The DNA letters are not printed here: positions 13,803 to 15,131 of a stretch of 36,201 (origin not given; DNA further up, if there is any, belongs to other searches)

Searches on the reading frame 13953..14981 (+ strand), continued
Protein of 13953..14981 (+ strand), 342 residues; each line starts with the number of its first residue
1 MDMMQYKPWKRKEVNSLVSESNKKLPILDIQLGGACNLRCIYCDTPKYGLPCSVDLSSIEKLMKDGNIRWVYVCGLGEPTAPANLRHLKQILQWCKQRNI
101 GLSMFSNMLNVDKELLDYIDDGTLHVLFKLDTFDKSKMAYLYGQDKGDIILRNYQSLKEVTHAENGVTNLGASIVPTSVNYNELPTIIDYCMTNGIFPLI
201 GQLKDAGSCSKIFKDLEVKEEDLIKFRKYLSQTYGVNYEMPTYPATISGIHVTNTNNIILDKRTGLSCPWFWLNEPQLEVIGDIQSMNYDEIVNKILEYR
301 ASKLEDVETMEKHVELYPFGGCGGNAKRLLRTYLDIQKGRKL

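Call 75: find_encoding_contigs(protein=P0051, flank=4000, max_places=8)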
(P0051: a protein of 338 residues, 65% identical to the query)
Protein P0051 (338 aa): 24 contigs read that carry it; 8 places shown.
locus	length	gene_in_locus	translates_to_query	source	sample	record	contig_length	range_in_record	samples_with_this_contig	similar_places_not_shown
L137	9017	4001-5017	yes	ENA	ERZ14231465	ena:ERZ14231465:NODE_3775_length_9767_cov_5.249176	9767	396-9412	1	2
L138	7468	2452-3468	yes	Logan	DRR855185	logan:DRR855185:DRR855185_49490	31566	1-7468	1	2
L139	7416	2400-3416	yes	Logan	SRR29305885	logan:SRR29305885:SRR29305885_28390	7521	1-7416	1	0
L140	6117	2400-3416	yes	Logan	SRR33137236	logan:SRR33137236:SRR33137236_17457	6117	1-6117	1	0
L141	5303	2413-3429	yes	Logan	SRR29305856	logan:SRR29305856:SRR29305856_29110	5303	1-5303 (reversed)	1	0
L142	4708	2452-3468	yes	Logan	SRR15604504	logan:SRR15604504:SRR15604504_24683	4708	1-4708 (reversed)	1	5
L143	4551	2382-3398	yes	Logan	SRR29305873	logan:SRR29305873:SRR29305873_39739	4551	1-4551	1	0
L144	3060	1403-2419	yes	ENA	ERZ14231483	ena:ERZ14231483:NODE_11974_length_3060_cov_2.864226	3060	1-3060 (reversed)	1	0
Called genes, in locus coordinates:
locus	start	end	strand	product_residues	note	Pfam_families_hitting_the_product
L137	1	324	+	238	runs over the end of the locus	?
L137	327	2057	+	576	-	PF00664:ABC_membrane, PF00005:ABC_tran, PF02463:SMC_N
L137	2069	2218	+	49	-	-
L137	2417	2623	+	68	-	-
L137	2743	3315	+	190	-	PF20329:DUF6624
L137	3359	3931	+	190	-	-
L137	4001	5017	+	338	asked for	PF04055:Radical_SAM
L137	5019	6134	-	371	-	PF03848:TehB, PF13489:Methyltransf_23 (weak), PF13847:Methyltransf_31, PF08241:Methyltransf_11, PF13649:Methyltransf_25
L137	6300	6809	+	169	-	PF13274:SocA_Panacea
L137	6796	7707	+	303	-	PF07804:HipA_C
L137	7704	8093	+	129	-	-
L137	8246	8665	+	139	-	-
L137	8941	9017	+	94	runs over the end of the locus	-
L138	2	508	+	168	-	?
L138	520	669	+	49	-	-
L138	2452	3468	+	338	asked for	PF04055:Radical_SAM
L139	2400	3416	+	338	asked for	PF04055:Radical_SAM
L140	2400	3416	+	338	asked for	PF04055:Radical_SAM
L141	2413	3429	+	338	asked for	PF04055:Radical_SAM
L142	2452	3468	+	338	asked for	PF04055:Radical_SAM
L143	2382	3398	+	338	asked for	PF04055:Radical_SAM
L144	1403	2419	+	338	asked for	PF04055:Radical_SAM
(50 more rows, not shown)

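Call 76: find_encoding_contigs(protein=P0086, flank=4000, max_places=8)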
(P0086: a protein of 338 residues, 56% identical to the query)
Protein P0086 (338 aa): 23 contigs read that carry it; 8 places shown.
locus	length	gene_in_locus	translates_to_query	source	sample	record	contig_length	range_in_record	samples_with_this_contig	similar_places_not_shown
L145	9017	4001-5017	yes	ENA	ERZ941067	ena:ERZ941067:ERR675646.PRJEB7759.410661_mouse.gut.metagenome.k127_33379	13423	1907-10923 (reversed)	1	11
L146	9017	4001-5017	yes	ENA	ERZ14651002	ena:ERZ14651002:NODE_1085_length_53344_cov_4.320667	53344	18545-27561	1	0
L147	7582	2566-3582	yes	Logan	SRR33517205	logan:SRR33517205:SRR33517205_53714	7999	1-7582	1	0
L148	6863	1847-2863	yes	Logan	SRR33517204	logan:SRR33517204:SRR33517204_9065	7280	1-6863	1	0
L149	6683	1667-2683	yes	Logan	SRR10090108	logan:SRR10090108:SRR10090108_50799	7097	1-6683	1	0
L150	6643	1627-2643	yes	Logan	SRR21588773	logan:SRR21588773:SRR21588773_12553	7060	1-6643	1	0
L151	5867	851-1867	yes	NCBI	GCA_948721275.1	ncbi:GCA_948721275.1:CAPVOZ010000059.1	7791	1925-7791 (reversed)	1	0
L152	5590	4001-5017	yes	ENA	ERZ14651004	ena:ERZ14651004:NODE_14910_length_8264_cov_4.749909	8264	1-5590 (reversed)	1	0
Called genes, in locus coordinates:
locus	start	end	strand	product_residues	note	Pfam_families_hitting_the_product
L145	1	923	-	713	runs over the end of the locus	PF06347:SH3_4 (faint), PF08239:SH3_3 (faint), PF00404:Dockerin_1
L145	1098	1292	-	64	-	-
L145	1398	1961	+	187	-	PF01136:Peptidase_U32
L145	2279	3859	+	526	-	PF12392:DUF3656, PF01136:Peptidase_U32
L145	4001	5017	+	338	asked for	PF04055:Radical_SAM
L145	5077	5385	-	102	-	PF12647:RNHCP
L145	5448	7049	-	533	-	PF00485:PRK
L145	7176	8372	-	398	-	-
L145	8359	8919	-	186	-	PF04542:Sigma70_r2 (weak), PF08281:Sigma70_r4_2, PF04545:Sigma70_r4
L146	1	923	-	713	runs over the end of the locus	PF06347:SH3_4 (faint), PF08239:SH3_3 (faint), PF00404:Dockerin_1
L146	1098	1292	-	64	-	-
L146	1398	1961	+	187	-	PF01136:Peptidase_U32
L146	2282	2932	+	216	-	PF12392:DUF3656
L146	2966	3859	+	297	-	PF01136:Peptidase_U32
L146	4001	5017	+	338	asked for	PF04055:Radical_SAM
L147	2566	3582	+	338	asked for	PF04055:Radical_SAM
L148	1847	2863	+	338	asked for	PF04055:Radical_SAM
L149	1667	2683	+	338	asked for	PF04055:Radical_SAM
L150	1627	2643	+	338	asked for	PF04055:Radical_SAM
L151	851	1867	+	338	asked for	PF04055:Radical_SAM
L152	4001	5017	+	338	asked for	PF04055:Radical_SAM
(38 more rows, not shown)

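Call 84: search_protein_representatives(alignment_id=A1)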
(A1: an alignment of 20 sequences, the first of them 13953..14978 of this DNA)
Query: 20 sequences, 337 profile positions. Proteins with E-value up to 0.001 (for the whole library): 1502; up to 1e-10: 189; up to 1e-30: 94. The best 150 are listed.
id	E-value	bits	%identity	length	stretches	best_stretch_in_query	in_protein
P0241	3.8e-129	446.8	-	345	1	1-335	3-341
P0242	4.6e-115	400.5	-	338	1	1-334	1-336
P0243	1.8e-113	395.3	-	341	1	1-335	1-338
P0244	2.8e-108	378.3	-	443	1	38-336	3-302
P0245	5.4e-106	370.7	-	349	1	1-334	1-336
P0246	2.1e-105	368.8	-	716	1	1-336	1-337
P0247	3.4e-105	368.1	-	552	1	1-334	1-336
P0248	3.7e-105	368.0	-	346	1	2-335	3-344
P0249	2.1e-102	358.9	-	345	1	1-335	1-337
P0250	4.3e-101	354.6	-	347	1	1-329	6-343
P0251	2.4e-100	352.2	-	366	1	1-335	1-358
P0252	1.0e-99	350.1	-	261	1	2-247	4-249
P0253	8.8e-99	347.0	-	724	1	1-336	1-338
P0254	9.8e-99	346.9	-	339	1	1-333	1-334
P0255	1.1e-98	346.7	-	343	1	1-336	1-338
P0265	4.4e-93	328.3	-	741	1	1-335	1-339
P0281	1.5e-68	247.6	-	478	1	2-279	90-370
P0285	1.0e-65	238.3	-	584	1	3-329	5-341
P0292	8.7e-62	225.4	-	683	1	2-330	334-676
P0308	3.7e-49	183.9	-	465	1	168-336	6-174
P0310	1.5e-47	178.6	-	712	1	3-321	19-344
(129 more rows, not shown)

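Call 85: search_protein_families(library=pfam, proteins=[P0246, P0247, P0253, P0265, P0285, P0310, P0292, P0244, P0281, P0308], max_evalue=0.001)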
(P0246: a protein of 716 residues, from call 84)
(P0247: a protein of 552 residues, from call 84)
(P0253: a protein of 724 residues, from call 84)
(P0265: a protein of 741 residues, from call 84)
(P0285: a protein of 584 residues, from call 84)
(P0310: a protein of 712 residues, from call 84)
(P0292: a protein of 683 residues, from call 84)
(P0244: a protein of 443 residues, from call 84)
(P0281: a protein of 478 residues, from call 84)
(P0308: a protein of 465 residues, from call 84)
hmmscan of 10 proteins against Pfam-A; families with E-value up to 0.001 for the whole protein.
P0246 (716 aa): 2 families
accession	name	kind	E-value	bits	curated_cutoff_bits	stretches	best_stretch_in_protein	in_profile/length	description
PF00266.25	Aminotran_5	-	2.8e-75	254.1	21.5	1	342-703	1-371/371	Aminotransferase class-V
PF04055.27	Radical_SAM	-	1.9e-08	35.1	29.5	1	30-188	2-164/166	Radical SAM superfamily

P0247 (552 aa): 11 families
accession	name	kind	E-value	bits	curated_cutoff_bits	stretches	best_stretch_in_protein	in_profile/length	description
PF13649.12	Methyltransf_25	-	5e-18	66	27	1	391-481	1-97/97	Methyltransferase domain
PF08241.18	Methyltransf_11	-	6.5e-18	65.6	21.2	1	392-484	1-94/95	Methyltransferase domain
PF13847.12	Methyltransf_31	-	3.3e-13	50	27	1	387-489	3-113/145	Methyltransferase domain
PF13489.12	Methyltransf_23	-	7.1e-13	49.1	27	1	386-486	21-117/164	Methyltransferase domain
PF08242.18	Methyltransf_12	-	7.8e-12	46.2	30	1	392-482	1-97/98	Methyltransferase domain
PF04055.27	Radical_SAM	-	7.6e-10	39.6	29.5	1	30-187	2-163/166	Radical SAM superfamily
PF02353.26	CMAS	-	5.7e-08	32.8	27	1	386-485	61-164/273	Mycolic acid cyclopropane synthetase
PF03848.20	TehB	-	2.4e-07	30.8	20.4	1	385-528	28-168/193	Tellurite resistance protein TehB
PF07021.18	MetW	-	3.1e-07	30.7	21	1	375-461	3-88/193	Methionine biosynthesis protein MetW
PF01209.24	Ubie_methyltran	-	7.4e-06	25.9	20.1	1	378-488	38-154/233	ubiE/COQ5 methyltransferase family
PF01728.25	FtsJ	-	0.00036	21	24.1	0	383-449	19-85/181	FtsJ-like methyltransferase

P0253 (724 aa): 4 families
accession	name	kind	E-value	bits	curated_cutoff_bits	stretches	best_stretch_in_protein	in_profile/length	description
PF00266.25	Aminotran_5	-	4.1e-77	260.1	21.5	1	343-705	1-369/371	Aminotransferase class-V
PF04055.27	Radical_SAM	-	2.8e-10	41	29.5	1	26-183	2-163/166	Radical SAM superfamily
PF00155.27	Aminotran_1_2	-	2.8e-08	33.8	19.7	1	364-507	34-176/361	Aminotransferase class I and II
PF01041.23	DegT_DnrJ_EryC1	-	1.9e-06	27.8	19.8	1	401-546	40-175/360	DegT/DnrJ/EryC1/StrS aminotransferase family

P0265 (741 aa): 2 families
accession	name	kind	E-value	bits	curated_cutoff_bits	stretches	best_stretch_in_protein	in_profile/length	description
PF00266.25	Aminotran_5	-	1.2e-60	205.9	21.5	1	359-725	1-371/371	Aminotransferase class-V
PF04055.27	Radical_SAM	-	1.4e-06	29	29.5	1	31-161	3-142/166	Radical SAM superfamily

P0285 (584 aa): 0 families

P0310 (712 aa): 2 families
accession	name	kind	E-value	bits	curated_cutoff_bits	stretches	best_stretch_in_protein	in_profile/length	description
PF01636.29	APH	-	9.1e-22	78.4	23.2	1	390-617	3-221/239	Phosphotransferase enzyme family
PF04055.27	Radical_SAM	-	1.7e-11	45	29.5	1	46-183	2-143/166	Radical SAM superfamily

P0292 (683 aa): 2 families
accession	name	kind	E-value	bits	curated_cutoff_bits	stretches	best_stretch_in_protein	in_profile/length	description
PF10137.14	CAP12-PCTIR_TIR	-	3.9e-29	101.5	24.7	1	2-126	1-118/119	CAP12/Pycsar effector protein, TIR domain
PF04055.27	Radical_SAM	-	2.8e-12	47.5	29.5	1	362-500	2-141/166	Radical SAM superfamily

P0244 (443 aa): 3 families
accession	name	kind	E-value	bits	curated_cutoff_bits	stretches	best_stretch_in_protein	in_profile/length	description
PF13508.13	Acetyltransf_7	-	1.5e-07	32.1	27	1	340-411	8-83/84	Acetyltransferase (GNAT) domain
PF00583.31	Acetyltransf_1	-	2e-07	31.7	20.7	1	333-410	33-116/116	Acetyltransferase (GNAT) family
PF04055.27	Radical_SAM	-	2.3e-07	31.6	29.5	1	3-131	11-144/166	Radical SAM superfamily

P0281 (478 aa): 1 family
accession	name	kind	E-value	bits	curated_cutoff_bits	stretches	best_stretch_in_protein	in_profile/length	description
PF04055.27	Radical_SAM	-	6.9e-08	33.3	29.5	1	117-208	2-100/166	Radical SAM superfamily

P0308 (465 aa): 2 families
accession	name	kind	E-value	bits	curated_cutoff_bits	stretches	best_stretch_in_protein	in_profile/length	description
PF00266.25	Aminotran_5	-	4.1e-64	217.3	21.5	1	179-448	1-289/371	Aminotransferase class-V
PF01212.27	Beta_elim_lyase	-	8.7e-05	22.4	27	1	235-377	46-199/288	Beta-eliminating lyase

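Call 86: find_encoding_contigs(protein=P0292, flank=5000, max_places=4)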
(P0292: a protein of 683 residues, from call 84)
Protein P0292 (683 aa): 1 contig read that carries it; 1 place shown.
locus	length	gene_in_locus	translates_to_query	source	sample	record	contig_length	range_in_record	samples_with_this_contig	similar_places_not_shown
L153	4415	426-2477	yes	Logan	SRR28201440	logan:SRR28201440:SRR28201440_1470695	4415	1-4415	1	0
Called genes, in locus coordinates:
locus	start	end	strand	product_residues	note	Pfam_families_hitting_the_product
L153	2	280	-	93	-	?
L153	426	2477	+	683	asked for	PF10137:CAP12-PCTIR_TIR, PF04055:Radical_SAM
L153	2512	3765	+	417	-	PF01134:GIDA, PF01266:DAO (faint), PF07992:Pyr_redox_2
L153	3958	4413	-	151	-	?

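Call 88: find_related_loci(query=A1, collection=viral_contigs, flank=5000)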
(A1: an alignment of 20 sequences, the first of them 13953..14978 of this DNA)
Query A1 (342 aa) in viral_contigs; peptide patterns used: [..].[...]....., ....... (x = any residue, [..] = any of these).
4 stretches matched a pattern, but none encodes a relative of the query by tblastn (E <= 1e-3).

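Call 89: find_related_loci(query=A1, collection=metagenome_contigs, flank=5000)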
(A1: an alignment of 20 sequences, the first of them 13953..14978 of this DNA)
Query A1 (342 aa) in metagenome_contigs; peptide patterns used: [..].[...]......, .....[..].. (x = any residue, [..] = any of these).
131 stretches matched a pattern; 67 encode a relative of the query (tblastn E <= 1e-3); 67 distinct loci.
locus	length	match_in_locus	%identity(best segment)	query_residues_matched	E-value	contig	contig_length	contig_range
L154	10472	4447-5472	89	1-342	0e+0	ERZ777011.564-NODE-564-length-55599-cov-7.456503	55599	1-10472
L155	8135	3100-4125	80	1-342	0e+0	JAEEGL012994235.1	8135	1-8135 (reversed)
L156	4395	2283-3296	74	1-338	0e+0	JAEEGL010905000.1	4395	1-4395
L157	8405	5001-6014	72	1-338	2e-174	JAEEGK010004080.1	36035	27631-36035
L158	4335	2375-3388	58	3-338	2e-138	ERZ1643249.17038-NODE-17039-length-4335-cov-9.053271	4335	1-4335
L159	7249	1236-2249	57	3-338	1e-135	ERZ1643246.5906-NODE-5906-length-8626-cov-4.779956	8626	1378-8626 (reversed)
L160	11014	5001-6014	57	3-338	3e-135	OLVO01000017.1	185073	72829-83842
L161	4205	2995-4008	57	3-338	2e-137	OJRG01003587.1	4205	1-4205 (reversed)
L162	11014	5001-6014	57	3-338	1e-134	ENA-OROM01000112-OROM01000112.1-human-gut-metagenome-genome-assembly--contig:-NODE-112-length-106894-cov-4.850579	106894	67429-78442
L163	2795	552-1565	57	3-338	5e-141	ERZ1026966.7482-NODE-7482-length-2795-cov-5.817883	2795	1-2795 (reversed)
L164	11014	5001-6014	56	3-338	5e-134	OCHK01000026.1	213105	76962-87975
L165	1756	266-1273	55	3-338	8e-145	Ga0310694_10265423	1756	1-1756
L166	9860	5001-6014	56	3-338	5e-134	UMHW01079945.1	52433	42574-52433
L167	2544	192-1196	56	3-337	9e-141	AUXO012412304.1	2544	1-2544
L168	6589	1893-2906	56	3-338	1e-133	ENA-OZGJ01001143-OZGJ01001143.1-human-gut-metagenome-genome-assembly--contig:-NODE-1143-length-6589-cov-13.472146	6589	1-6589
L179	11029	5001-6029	37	1-339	6e-77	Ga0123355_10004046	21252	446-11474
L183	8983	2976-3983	37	3-334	2e-74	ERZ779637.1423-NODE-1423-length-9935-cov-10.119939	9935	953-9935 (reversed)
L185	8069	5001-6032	36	1-339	3e-70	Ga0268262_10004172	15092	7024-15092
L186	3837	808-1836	37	4-337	1e-69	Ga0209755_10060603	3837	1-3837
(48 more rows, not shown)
